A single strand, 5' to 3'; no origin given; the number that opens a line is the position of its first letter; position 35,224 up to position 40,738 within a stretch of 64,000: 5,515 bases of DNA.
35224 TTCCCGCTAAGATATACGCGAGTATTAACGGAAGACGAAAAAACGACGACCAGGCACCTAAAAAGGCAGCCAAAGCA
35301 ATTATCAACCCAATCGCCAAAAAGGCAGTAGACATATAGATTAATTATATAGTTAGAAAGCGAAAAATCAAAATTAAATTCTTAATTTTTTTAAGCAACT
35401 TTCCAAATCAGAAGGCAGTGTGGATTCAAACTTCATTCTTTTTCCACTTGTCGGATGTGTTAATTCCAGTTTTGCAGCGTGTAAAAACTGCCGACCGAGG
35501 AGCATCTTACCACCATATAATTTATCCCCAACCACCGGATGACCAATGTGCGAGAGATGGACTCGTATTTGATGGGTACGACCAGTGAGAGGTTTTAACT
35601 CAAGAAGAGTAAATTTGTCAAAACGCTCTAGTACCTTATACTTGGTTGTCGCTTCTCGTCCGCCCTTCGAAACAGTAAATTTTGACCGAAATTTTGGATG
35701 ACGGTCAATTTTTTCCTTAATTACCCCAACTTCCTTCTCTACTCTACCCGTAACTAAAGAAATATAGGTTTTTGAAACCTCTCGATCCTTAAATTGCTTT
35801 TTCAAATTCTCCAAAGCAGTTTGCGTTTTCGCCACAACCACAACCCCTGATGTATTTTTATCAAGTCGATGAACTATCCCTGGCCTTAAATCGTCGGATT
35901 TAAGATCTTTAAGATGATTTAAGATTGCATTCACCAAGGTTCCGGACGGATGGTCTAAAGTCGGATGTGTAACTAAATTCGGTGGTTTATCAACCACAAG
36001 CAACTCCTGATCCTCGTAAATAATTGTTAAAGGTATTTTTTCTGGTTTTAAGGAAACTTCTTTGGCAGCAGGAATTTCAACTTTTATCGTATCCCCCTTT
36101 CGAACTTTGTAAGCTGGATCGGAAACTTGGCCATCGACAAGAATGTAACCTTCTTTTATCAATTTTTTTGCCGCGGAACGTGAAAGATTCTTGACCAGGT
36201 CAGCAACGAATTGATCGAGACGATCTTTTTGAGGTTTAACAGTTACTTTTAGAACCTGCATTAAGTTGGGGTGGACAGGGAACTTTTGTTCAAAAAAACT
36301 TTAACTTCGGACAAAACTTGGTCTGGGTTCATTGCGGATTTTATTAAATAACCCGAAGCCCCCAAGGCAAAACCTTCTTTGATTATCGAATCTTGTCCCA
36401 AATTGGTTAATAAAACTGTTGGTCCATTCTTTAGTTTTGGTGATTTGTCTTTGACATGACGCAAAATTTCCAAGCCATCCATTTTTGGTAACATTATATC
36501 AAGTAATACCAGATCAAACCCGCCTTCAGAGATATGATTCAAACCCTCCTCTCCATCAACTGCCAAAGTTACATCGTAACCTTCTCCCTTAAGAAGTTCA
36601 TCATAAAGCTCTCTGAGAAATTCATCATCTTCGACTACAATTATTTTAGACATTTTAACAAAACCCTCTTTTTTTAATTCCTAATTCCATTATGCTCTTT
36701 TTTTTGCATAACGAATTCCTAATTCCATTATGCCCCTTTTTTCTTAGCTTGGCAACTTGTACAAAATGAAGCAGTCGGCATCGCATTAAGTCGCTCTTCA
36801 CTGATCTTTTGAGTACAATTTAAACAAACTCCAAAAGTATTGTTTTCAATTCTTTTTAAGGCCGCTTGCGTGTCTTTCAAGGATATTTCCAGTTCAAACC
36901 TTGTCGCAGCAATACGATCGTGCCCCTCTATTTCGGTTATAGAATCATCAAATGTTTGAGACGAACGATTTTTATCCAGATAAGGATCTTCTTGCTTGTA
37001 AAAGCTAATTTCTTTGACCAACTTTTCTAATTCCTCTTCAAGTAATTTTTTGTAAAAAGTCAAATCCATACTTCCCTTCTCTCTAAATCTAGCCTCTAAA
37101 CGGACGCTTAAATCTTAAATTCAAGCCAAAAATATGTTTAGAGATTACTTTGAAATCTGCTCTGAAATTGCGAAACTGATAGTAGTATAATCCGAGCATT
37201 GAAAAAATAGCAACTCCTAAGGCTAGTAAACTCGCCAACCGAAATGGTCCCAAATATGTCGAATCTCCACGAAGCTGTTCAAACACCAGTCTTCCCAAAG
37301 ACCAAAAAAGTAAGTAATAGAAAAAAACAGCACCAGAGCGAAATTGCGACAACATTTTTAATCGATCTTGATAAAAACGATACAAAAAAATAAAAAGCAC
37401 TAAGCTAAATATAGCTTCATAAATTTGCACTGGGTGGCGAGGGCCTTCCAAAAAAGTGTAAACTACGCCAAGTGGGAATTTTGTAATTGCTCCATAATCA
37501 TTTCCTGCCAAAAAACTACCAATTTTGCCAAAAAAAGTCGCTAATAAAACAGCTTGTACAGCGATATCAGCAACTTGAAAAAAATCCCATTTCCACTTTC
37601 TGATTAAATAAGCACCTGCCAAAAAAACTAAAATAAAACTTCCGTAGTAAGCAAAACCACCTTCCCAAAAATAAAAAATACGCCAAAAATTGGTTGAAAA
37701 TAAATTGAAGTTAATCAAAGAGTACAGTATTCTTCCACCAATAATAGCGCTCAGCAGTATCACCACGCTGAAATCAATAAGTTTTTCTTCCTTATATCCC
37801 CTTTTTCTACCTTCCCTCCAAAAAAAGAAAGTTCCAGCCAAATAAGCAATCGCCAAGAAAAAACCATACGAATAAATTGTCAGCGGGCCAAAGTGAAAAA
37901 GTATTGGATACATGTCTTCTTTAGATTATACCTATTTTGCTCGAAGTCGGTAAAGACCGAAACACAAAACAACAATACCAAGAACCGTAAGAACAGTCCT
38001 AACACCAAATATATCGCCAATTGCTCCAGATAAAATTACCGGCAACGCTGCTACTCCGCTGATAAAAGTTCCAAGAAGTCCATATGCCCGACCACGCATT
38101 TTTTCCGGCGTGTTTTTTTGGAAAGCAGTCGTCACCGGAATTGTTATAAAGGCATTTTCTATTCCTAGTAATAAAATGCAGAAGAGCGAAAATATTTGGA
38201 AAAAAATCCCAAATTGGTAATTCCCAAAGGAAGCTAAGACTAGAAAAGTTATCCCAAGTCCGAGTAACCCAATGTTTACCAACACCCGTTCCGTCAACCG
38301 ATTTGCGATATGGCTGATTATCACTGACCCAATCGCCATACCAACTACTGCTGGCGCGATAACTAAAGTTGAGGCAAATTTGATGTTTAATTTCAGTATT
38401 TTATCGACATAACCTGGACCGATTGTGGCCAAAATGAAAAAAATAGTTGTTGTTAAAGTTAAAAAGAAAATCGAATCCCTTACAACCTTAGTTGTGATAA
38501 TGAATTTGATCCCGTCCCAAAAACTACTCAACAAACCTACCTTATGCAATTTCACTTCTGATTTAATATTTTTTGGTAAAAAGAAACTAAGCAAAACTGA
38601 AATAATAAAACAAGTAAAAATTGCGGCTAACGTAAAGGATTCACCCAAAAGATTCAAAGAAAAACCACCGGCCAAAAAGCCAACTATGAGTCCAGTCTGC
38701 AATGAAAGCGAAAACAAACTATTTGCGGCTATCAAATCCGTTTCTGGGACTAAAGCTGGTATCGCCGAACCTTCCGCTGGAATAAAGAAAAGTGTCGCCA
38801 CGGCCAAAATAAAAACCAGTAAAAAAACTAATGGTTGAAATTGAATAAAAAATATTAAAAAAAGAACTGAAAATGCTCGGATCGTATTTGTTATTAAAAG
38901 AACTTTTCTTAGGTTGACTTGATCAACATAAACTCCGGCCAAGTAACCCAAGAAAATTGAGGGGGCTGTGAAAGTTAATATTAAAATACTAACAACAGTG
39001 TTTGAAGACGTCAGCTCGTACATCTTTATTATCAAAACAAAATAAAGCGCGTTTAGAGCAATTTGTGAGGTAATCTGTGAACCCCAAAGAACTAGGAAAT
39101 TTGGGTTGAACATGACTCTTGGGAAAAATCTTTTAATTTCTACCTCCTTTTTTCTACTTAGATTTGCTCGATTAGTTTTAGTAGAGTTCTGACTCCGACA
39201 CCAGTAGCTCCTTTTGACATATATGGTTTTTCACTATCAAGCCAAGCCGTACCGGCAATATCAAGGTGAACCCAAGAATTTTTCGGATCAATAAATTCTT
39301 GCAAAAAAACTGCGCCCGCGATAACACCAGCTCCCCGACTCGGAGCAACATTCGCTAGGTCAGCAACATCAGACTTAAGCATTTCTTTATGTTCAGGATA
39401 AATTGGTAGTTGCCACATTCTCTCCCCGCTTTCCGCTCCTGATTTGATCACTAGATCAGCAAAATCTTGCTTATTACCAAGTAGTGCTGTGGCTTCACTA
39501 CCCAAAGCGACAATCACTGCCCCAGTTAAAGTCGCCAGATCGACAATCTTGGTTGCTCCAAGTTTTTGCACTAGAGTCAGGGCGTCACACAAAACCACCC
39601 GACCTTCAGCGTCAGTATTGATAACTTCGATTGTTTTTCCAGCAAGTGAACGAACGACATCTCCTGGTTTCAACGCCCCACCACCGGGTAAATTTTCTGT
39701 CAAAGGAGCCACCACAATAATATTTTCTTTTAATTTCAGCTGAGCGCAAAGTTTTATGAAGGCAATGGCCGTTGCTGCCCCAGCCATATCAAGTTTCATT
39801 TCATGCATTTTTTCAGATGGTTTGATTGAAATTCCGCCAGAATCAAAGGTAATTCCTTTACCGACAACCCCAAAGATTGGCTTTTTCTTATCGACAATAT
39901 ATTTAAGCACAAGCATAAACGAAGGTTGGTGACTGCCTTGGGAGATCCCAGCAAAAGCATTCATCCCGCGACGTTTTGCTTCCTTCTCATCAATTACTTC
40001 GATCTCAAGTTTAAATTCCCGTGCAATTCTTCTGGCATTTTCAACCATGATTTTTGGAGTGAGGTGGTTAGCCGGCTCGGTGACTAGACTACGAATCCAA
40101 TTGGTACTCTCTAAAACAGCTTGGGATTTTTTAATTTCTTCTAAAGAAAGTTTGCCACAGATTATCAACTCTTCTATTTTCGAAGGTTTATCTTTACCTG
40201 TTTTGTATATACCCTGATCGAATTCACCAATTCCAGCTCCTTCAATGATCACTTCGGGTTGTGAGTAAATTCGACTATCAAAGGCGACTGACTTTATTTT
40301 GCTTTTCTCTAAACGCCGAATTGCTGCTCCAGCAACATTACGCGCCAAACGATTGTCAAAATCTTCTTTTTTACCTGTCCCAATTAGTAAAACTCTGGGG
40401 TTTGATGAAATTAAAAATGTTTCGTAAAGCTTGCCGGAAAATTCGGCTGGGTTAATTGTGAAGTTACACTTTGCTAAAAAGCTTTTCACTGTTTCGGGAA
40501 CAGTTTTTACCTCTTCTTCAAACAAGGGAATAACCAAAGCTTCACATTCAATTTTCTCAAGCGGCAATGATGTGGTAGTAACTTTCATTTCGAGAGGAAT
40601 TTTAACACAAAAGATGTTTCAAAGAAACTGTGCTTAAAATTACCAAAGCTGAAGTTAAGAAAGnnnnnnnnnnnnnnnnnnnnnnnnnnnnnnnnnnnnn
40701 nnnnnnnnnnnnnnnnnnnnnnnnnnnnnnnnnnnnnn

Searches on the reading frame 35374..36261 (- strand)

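Call 45: search_protein_families(library=pfam, proteins=[window:35374-36261:-], max_evalue=0.0001)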
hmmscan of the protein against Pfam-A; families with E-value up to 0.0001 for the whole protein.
window:35374-36261:- (295 aa): 2 families
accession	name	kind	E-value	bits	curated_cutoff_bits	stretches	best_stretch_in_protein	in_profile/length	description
PF00849.27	PseudoU_synth_2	-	1.4e-34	120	26.8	1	87-238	2-152/152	RNA pseudouridylate synthase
PF01479.30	S4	-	7.4e-13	48.5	22.8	1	14-59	2-48/48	S4 domain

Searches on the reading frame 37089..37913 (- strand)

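Call 45: search_protein_families(library=pfam, proteins=[window:37089-37913:-], max_evalue=0.0001)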
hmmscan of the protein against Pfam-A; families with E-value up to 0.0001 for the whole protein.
window:37089-37913:- (274 aa): 1 family
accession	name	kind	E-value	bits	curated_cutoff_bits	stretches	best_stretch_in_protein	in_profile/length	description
PF01790.23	LGT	-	6e-49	167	24.9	1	3-243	1-239/240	Prolipoprotein diacylglyceryl transferase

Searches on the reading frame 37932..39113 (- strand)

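Call 45: search_protein_families(library=pfam, proteins=[window:37932-39113:-], max_evalue=0.0001)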
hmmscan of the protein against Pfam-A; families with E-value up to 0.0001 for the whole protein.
window:37932-39113:- (393 aa): 2 families
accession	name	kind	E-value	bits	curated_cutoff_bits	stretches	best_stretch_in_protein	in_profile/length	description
PF07690.21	MFS_1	-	2.8e-37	128.9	33.4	2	9-356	1-344/347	Major Facilitator Superfamily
PF05977.19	MFS_3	-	2.9e-13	49.5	27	1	6-388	12-389/524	Transmembrane secretion effector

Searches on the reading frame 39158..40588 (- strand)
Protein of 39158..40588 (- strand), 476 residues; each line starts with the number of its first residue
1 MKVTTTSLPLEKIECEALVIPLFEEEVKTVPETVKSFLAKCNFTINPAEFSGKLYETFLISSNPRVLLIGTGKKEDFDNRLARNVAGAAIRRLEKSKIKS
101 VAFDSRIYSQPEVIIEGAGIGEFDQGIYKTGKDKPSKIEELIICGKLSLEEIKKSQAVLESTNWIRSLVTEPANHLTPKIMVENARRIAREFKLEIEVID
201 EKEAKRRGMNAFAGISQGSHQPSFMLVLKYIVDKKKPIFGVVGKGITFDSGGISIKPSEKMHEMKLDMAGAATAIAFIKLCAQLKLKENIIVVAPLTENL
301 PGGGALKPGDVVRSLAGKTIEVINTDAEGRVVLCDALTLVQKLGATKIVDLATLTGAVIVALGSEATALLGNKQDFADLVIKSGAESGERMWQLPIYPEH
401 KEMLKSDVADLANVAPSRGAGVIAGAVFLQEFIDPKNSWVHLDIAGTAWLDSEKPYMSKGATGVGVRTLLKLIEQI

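Call 45: search_protein_families(library=pfam, proteins=[window:39158-40588:-], max_evalue=0.0001)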
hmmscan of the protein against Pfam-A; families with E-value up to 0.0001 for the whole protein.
window:39158-40588:- (476 aa): 2 families
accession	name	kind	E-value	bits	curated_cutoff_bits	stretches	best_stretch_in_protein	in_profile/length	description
PF00883.26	Peptidase_M17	-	1.3e-113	379.8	25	1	163-469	1-309/310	Cytosol aminopeptidase family, catalytic domain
PF02789.23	Peptidase_M17_N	-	5.9e-09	36.4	23.4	1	45-132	29-129/129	Cytosol aminopeptidase family, N-terminal domain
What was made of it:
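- Closest known: Plasmid Xer sites cer and psi with accessory sequences bound by PepA plus ArgR or ArcA. Same: A PepA-family gene (Peptidase_M17) is present in the window at 39158-40588 (call 45).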
